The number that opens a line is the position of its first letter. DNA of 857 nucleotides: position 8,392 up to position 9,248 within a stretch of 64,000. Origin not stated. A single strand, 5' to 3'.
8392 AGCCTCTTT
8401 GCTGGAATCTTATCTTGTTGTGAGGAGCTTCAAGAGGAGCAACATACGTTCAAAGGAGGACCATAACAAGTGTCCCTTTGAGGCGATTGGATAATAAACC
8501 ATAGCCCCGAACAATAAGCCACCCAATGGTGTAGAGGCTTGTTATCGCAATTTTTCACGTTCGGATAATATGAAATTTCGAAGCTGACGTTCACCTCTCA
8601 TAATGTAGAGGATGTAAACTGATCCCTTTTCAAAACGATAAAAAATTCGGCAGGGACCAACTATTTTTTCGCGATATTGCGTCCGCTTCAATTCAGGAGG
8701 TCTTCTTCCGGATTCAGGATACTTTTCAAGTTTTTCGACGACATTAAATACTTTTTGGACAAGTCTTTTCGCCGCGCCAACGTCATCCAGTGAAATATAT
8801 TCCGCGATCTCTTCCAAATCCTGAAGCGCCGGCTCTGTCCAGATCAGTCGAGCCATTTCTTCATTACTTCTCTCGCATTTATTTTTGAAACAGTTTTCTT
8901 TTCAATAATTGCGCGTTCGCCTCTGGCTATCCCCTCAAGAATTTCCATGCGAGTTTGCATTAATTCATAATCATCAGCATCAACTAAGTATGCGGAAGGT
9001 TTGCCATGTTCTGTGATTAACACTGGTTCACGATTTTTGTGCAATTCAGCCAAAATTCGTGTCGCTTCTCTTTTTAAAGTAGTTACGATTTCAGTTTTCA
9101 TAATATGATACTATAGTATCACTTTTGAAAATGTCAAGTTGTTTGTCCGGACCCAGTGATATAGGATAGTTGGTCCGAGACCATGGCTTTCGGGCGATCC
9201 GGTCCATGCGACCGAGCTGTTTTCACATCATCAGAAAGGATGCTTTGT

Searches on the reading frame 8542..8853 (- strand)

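Call 62: search_protein_families(library=pfam, proteins=[window:8542-8853:-], max_evalue=0.001)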
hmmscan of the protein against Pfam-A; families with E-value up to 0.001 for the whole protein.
window:8542-8853:- (103 aa): 1 family
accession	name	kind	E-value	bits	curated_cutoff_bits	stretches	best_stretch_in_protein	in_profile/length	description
PF05016.21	ParE_toxin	-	3.8e-19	69.5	23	1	3-90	1-88/89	ParE toxin of type II toxin-antitoxin system, parDE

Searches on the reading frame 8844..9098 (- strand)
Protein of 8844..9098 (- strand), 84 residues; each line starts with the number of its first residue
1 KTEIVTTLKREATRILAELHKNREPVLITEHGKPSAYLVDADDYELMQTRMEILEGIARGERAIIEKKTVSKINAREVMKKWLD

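Call 62: search_protein_families(library=pfam, proteins=[window:8844-9098:-], max_evalue=0.001)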
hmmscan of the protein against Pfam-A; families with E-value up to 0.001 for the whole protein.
window:8844-9098:- (84 aa): 1 family
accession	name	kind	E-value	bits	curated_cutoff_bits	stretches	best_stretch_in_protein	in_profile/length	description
PF02604.26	PhdYeFM_antitox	-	2.8e-13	49.8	29.8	1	5-70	6-71/74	Antitoxin Phd_YefM, type II toxin-antitoxin system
